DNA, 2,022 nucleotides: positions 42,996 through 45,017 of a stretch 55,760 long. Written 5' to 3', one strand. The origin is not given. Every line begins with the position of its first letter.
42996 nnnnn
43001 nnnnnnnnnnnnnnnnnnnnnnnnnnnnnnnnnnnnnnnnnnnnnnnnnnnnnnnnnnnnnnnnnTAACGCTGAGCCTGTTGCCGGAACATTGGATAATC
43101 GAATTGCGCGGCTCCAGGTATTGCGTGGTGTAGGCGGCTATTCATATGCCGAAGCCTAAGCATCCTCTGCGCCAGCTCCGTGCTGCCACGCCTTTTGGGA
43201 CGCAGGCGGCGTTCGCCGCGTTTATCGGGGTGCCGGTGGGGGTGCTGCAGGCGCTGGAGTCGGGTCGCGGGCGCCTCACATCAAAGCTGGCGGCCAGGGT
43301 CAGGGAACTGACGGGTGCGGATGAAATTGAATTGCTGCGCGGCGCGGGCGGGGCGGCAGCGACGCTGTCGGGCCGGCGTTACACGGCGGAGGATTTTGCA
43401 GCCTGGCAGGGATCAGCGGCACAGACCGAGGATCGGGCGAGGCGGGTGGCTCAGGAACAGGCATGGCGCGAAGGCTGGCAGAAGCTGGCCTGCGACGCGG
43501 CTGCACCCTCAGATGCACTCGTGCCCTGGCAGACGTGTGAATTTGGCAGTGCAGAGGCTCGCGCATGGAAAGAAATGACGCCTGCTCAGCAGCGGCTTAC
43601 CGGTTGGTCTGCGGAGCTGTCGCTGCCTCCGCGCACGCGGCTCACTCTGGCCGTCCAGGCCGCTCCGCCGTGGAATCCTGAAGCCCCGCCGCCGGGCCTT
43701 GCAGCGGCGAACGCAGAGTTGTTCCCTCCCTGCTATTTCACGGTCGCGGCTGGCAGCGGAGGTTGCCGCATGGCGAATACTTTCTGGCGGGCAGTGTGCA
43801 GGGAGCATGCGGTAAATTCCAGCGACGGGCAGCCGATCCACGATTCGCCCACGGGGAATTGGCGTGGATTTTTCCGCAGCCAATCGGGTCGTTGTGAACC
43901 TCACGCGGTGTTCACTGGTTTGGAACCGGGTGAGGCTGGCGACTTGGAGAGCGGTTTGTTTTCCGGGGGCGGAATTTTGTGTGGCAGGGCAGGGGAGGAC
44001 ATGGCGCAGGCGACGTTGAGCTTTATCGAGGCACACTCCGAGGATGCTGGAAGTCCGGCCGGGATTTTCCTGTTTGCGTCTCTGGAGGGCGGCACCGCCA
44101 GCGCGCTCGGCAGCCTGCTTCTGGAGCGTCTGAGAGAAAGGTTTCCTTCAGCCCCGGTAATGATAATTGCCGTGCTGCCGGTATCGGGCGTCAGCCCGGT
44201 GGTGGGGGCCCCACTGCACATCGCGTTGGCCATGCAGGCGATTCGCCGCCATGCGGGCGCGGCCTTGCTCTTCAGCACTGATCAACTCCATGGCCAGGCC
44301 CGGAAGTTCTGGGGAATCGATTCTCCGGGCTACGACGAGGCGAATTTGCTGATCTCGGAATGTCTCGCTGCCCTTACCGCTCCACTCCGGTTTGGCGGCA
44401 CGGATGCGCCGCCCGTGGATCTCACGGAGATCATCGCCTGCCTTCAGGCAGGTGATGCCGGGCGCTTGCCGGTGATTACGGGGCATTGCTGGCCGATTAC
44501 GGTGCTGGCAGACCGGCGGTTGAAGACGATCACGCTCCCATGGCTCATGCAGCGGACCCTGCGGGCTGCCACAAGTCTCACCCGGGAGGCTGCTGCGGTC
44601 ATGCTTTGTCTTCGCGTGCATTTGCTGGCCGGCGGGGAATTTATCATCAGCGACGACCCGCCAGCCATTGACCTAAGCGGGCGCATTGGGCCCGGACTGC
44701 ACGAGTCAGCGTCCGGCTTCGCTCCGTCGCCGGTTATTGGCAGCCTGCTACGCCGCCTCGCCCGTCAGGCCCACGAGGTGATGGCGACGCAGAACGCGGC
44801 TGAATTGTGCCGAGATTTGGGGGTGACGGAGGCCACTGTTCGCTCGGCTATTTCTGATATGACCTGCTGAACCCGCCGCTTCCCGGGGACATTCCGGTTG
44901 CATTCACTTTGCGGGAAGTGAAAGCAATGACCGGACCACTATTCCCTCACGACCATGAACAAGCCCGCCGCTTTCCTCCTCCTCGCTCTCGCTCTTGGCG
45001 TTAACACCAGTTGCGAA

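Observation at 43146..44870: HTH-tubulin fusion: a divergent, eukaryotic-type tubulin homolog fused to an XRE-family DNA-binding domain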

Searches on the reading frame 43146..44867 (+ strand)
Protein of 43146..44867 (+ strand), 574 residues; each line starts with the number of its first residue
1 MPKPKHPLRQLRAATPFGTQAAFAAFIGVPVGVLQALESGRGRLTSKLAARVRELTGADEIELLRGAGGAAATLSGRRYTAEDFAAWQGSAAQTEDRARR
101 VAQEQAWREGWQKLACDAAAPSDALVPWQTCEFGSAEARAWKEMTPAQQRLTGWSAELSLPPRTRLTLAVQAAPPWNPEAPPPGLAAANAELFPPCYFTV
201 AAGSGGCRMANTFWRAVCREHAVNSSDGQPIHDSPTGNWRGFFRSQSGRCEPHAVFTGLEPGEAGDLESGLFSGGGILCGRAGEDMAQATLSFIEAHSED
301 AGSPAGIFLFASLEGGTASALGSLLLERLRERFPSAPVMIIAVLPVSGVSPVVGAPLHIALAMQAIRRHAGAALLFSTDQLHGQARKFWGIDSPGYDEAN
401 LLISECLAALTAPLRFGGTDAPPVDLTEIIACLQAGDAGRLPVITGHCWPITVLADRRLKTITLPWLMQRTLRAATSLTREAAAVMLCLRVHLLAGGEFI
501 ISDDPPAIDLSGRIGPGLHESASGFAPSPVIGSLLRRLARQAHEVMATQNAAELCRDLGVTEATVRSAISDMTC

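Call 4: search_protein_families(library=pfam, proteins=[window:43146-44867:+], max_evalue=10)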
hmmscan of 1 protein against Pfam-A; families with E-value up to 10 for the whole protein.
window:43146-44867:+ (574 aa): 3 families
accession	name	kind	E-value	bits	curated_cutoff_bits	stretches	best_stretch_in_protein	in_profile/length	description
PF00091.31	Tubulin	-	2.9e-17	64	33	1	199-383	4-187/190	Tubulin/FtsZ family, GTPase domain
PF01381.28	HTH_3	-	0.0086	16.5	23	1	19-57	11-49/55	Helix-turn-helix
PF13560.12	HTH_31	-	0.77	10.6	27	1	8-62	6-60/64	Helix-turn-helix domain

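Call 5: search_solved_structures(query=window:43146-44867:+, max_evalue=10, show_alignments=3)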
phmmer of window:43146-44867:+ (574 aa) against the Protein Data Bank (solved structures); distinct sequences matched with E-value up to 10: 171 (the best 60 are shown).
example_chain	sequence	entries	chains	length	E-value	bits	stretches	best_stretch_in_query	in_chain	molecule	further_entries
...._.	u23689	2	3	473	3.2e-35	125.1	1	199-432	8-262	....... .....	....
7quq_A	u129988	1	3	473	3.2e-35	125.1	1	199-432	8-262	Tubulin domain-containing protein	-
5o09_1A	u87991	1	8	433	3.3e-35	125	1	199-432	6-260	Tubulin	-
9tqj_A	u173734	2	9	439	3.8e-24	88.5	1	199-430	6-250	AtubA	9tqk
24rt_B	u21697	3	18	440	3.8e-24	88.5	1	199-430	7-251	Heim-beta-tubulin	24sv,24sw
9f6t_A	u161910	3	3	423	7.6e-23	84.2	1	200-420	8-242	Asgard tubulin A (AtubA) from Candidatus Lokiarchaeum ossiferum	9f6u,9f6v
9hxc_A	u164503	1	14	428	7.8e-23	84.2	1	200-426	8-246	Asgard tubulin AtubA with residues from TEV protease cleavage site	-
5ubq_C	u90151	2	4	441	1.3e-20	76.9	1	199-429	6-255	Tubulin alpha chain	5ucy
6u0h_A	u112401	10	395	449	1.4e-20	76.8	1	199-429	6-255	Tubulin alpha chain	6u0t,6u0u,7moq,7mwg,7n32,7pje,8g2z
8g3d_AA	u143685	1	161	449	1.9e-20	76.3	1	199-429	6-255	Tubulin alpha chain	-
24rt_A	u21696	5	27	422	1.7e-19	73.1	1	199-430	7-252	Heim-alpha-tubulin | AtubB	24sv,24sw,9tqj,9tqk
6e88_A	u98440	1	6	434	2.9e-19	72.4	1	199-429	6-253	Tubulin alpha-2 chain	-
6u42_2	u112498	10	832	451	3.1e-19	72.3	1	200-429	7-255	Tubulin alpha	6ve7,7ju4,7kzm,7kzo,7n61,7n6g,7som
5w3f_B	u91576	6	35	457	3.5e-19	72.1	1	200-475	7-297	Tubulin beta chain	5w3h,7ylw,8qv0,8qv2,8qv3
9e78_AA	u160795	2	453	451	5.5e-19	71.5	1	201-429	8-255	Tubulin alpha chain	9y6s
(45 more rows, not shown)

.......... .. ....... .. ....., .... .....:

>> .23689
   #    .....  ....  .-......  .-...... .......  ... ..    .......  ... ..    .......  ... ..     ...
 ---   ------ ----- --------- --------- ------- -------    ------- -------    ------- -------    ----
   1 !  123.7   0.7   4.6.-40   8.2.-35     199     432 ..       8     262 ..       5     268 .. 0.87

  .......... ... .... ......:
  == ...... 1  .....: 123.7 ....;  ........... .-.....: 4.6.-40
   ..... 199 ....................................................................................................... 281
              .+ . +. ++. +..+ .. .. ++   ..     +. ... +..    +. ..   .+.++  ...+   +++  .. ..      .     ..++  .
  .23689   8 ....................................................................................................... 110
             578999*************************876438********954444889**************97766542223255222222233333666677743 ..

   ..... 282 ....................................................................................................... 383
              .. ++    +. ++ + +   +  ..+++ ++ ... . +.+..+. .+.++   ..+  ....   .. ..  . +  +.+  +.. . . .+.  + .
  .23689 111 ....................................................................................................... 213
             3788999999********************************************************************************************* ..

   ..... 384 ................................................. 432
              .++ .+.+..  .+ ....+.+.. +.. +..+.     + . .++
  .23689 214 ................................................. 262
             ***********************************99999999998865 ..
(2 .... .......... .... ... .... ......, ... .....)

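Call 6: search_protein_families(library=ncbifam, proteins=[window:43146-44867:+], max_evalue=10)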
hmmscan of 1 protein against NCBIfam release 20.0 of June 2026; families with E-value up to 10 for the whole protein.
window:43146-44867:+ (574 aa): 0 families

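Call 11: find_homologous_proteins(query=window:43146-44867:+, max_evalue=0.001)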
Query window:43146-44867:+ (574 aa): 36 proteins with E <= 0.001 among 8000 candidates.
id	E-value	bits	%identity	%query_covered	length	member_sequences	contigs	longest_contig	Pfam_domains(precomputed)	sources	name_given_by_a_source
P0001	0.0e+0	1286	100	100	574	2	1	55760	PF00091.32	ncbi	-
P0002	0.0e+0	1174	92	100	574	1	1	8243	PF00091.32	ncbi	-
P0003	0.0e+0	1122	87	100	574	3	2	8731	PF00091.32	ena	-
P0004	0.0e+0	1112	86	100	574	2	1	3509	PF00091.32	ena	-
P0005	2.1e-268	910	71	100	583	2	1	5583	PF00091.32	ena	-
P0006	5.4e-264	895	69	100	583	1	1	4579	PF00091.32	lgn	-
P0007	1.0e-261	888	70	100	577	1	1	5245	PF00091.32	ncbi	-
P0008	5.2e-259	879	68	100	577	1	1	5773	PF00091.32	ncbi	-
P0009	5.0e-225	767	62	100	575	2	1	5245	PF00091.32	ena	-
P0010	1.5e-219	749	75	78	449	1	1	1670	PF00091.32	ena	-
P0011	1.8e-213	728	59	100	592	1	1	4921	PF00091.32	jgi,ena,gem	-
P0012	4.1e-210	717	59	100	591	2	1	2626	PF00091.32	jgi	jgi:hypothetical protein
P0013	3.0e-201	688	57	100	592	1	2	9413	PF00091.32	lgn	-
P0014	1.9e-197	676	57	100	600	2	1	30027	PF00091.32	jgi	-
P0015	6.1e-196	671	56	100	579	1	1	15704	PF00091.32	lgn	-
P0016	8.3e-196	670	59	94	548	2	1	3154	PF00091.32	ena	-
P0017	1.3e-195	670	57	100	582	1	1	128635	PF00091.32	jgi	-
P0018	1.7e-194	666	56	100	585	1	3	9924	PF00091.32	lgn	-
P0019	9.1e-193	660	56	100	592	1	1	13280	PF00091.32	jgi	jgi:hypothetical protein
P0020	7.9e-192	657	57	98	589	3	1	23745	PF00091.32,PF13560.13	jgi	jgi:transcriptional regulator with XRE-family HTH domain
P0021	6.0e-191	654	56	100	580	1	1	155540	PF00091.32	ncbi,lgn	-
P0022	2.3e-176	606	51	100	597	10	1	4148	PF00091.32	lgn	-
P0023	4.8e-176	605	52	100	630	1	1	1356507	PF00091.32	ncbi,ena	-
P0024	9.3e-174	597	54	100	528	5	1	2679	PF00091.32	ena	-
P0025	5.2e-172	592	52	100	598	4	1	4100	PF00091.32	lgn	-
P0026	5.1e-162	559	57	84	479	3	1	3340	PF00091.32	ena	-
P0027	4.1e-159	549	57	79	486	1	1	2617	PF00091.32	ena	-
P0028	2.3e-152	527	48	100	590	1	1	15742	PF00091.32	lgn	-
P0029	1.2e-92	330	43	75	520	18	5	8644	PF00091.32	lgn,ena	-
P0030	1.4e-92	329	42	75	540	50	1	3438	PF00091.32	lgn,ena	-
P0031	2.8e-88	315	40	75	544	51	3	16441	PF00091.32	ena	-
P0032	4.8e-88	314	44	66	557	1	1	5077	PF00091.32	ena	-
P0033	1.6e-87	313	44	68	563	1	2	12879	PF00091.32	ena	-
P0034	7.6e-83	297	43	68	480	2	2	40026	PF00091.32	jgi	jgi:hypothetical protein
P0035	3.2e-61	226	45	39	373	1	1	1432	PF00091.32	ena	-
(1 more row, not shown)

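Call 13: find_related_loci(query=A1, collection=genome_contigs, flank=10000)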
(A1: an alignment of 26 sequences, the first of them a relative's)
Query A1 (574 aa) in genome_contigs; peptide patterns used: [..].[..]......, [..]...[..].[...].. (x = any residue, [..] = any of these).
53 stretches matched a pattern; 10 encode a relative of the query (tblastn E <= 1e-3); 10 distinct loci.
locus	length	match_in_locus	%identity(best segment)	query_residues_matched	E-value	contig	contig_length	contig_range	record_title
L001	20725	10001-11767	57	1-572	0e+0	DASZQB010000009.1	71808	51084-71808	MAG TPA_asm: Verrucomicrobiales bacterium isolate SMAG_U5986 k141_636930, whole genome shotgun sequence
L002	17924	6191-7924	51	1-572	0e+0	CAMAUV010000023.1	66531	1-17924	MAG: Akkermansia muciniphila isolate AH-24oct19-279 genome assembly, contig: AH-24oct19-C685, whole genome shotgun seque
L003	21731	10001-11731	56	1-573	0e+0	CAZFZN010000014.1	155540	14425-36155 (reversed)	MAG TPA_asm: uncultured Akkermansia sp. isolate binchicken_co179_123 genome assembly, contig: NODE_482_length_155540_cov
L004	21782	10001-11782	52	1-572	0e+0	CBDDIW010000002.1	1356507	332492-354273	MAG: Verrucomicrobiales bacterium isolate d3b9009e-6516-44d0-9bc4-f41f8ada90fd genome assembly, contig: contig_2, whole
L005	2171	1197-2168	73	1-321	1e-166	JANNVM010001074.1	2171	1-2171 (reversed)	MAG: Verrucomicrobiota bacterium isolate VAR_34_metabat_5 VAR_34_k141_3013820, whole genome shotgun sequence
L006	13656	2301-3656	43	111-542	1e-95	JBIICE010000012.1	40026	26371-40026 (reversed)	MAG: Verrucomicrobiales bacterium isolate ME2000-07-17pf_3300043436_group1_bin47 Rohwer_bin2763_scaffold_454_c1, whole g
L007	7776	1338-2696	42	111-543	2e-95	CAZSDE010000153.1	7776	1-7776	MAG TPA_asm: uncultured Akkermansia sp. isolate SRP193358_co1_715 genome assembly, contig: NODE_28938_length_7776_cov_3.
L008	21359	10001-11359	42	111-543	5e-95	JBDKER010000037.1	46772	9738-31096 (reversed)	MAG: Verrucomicrobiota bacterium isolate eastriver_2019_sw_WHONDRS-S19S_0100_A_bin.28 scaffold_0000236, whole genome sho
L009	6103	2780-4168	41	111-542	5e-91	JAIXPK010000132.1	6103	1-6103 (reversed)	MAG: Verrucomicrobiaceae bacterium isolate C1_MAG_00061 C1_MAG_00061_000000000374, whole genome shotgun sequence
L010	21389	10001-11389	41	111-542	1e-89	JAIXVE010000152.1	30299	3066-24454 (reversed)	MAG: Verrucomicrobiaceae bacterium isolate D1_MAG_00053 pond_D1_MAG_00053_000000000326, whole genome shotgun sequence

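Call 22: find_encoding_contigs(protein=P0001, flank=10000, max_places=3)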
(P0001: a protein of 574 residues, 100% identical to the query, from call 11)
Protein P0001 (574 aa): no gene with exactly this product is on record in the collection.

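Call 23: find_encoding_contigs(protein=P0023, flank=10000, max_places=3)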
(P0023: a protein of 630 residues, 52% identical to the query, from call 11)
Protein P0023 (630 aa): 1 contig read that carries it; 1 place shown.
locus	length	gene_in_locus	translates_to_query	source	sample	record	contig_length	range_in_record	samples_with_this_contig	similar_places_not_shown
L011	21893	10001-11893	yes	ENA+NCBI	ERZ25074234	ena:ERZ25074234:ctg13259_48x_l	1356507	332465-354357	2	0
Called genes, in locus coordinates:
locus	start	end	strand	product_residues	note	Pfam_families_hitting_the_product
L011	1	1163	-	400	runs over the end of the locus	PF08238:Sel1 (faint)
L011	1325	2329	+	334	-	PF03629:SASA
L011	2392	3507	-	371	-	PF10282:Lactonase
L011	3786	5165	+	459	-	PF07497:Rho_RNA_bind, PF00006:ATP-synt_ab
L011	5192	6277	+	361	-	PF01612:DNA_pol_A_exo1, PF00570:HRDC (faint)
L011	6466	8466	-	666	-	PF00512:HisKA, PF02518:HATPase_c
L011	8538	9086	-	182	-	-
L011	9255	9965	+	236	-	-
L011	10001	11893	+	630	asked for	PF00091:Tubulin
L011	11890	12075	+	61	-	-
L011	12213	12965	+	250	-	-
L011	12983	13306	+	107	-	-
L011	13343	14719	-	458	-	-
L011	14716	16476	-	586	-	PF04542:Sigma70_r2, PF08281:Sigma70_r4_2, PF04545:Sigma70_r4 (weak)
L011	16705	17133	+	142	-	PF00572:Ribosomal_L13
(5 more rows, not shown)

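Call 26: predict_structure(alignment_id=A1)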
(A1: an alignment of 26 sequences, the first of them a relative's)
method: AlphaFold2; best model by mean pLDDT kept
length: 574 residues; sequences in the alignment: 26
mean_pLDDT: 87.4   pTM: 0.86
mean pLDDT of the five models: 87.4, 87.2, 86.6, 85.6, 83.5
residues with pLDDT >= 90: 294; 70-90: 253; 50-70: 21; < 50: 6
segments of 3 or more residues with pLDDT < 50: 187-189
pLDDT, mean of each block of 10 residues (from residue 1): 72 92 94 90 87 93 87 93 95 92 87 75 83 92 88 89 93 85 60 78 92 93 91 81 87 91 79 88 88 85 89 80 93 94 81 84 93 93 91 89 95 87 90 77 93 84 93 83 91 84 86 79 92 92 89 86 92 88
secondary structure, 60 per line:
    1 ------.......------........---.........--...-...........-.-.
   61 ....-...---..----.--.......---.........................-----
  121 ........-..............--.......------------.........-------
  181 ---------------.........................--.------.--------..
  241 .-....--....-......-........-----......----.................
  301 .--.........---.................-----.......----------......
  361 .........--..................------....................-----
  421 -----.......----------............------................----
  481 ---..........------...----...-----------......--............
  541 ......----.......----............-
elements in order: H7-13 H20-27 H31-39 E42-44 H46-56 H60-64 H81-87 H91-115 H121-128 E130-137 H138-143 H146-152 E165-173 E196-202 H203-220 E243-246 E249-252 E254-259 H261-268 E277-279 H284-301 E304-312 H316-332 E338-344 H355-369 E372-377 H378-389 H396-415 H426-432 E443-450 H451-454 E461-463 H464-476 E484-493 E500-502 E507-509 E521-526 H529-546 H551-557 H562-573

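Call 29: fold_search(model_id=the predicted structure, library=pdb)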
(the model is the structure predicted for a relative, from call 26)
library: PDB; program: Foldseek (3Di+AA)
matches with E <= 10: 1697; with E <= 0.001: 1062
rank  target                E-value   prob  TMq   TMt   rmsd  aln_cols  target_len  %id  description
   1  7quq_A                5.8e-23  1.00  0.53  0.72   6.4       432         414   23  BtubA(R284G,K286D,F287G):BtubB bacterial tubulin M-loop mutant forming a single protofilament (Prosthecobacter dejonge (released 2022-09-21)
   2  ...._A                5.2e-22  1.00  0.53  0.69   6.0       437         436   24  Structure of BtubAB heterodimer from Prosthecobacter dejongeii (released 2005-06-14)
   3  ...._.                2.5e-21  1.00  0.51  0.69   7.7       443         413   23  Structure of BtubA from Prosthecobacter dejongeii (released 2005-06-23)
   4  5o09_1A               6.6e-21  1.00  0.54  0.70   5.4       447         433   23  BtubABC mini microtubule (released 2017-07-19)
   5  4i4t_C                7.0e-21  1.00  0.55  0.70   6.3       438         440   20  Crystal structure of tubulin-RB3-TTL-Zampanolide complex (released 2013-01-23)
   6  9r4y_B                1.2e-20  1.00  0.53  0.69   5.4       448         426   19  15 protofilament P. falciparum GMPCPP microtubule (released 2026-03-11)
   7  8asn_C                1.4e-20  1.00  0.53  0.70   5.8       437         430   20  Crystal structure of the apo human TTL in complex with tubulin-stathmin (released 2022-09-21)
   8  9eok_B                1.4e-20  1.00  0.53  0.70   5.8       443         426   18  Minus end of the vertebrate gamma-tubulin ring complex-capped microtubule (released 2024-11-06)
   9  7alr_A                1.6e-20  1.00  0.52  0.69   6.5       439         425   21  Crystal structure of TD1-gatorbulin1 complex (released 2021-03-03)
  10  9edt_A                1.8e-20  1.00  0.53  0.70   6.7       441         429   20  Tubulin cofactors D,E,G bound to tubulin dimer (released 2026-02-04)
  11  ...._B                2.1e-20  1.00  0.54  0.71   4.9       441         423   22  Structure of BtubA from Prosthecobacter dejongeii (released 2005-06-23)
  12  22aj_B                2.2e-20  1.00  0.52  0.68   5.9       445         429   20  GDP human alpha1A/beta3 S239C microtubule (released 2026-04-01)
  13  3ryh_A                2.6e-20  1.00  0.53  0.68   7.4       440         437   21  GMPCPP-Tubulin: RB3 Stathmin-like domain complex (released 2011-10-05)
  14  6xer_A                3.1e-20  1.00  0.53  0.70   6.9       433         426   21  Tubulin-RB3_SLD in complex with colchicine (released 2021-08-25)
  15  6gwd_A                3.1e-20  1.00  0.53  0.68   6.8       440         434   21  Tubulin:iiH5 alphaRep complex (released 2019-01-30)
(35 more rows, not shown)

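Call 31: list_cluster_members(proteins=[P0001, P0002, P0007, P0008, P0021, P0023, P0020, P0034])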
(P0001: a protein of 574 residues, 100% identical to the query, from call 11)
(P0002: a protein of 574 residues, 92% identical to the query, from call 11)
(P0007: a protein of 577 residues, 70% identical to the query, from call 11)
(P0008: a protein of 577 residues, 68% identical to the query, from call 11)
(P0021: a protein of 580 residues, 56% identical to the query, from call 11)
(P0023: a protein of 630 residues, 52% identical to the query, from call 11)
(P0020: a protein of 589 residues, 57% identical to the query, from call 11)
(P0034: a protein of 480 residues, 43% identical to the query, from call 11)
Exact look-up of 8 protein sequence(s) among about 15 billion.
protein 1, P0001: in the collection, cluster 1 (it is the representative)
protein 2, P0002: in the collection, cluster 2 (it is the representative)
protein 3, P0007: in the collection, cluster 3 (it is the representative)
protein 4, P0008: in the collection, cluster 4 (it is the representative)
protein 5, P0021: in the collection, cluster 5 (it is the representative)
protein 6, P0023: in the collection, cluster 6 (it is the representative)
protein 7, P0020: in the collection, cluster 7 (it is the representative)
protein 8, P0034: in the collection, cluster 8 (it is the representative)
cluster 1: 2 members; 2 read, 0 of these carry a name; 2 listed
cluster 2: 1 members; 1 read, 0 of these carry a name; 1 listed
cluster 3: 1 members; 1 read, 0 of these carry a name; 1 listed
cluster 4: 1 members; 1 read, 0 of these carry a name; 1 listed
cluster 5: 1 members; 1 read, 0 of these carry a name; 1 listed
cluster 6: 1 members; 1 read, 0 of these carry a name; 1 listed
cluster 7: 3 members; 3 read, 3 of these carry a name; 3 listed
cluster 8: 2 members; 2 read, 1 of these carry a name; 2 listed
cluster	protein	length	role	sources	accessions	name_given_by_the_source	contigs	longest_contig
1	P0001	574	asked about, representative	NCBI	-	-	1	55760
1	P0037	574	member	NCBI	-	-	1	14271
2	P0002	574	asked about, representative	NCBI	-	-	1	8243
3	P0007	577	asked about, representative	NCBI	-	-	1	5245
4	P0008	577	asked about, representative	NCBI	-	-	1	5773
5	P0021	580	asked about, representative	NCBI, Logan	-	-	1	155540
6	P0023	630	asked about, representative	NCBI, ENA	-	-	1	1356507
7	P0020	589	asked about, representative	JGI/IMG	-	transcriptional regulator with XRE-family HTH domain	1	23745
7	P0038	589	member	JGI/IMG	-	transcriptional regulator with XRE-family HTH domain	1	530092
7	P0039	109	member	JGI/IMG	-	hypothetical protein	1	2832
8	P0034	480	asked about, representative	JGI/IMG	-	hypothetical protein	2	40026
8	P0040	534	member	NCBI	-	-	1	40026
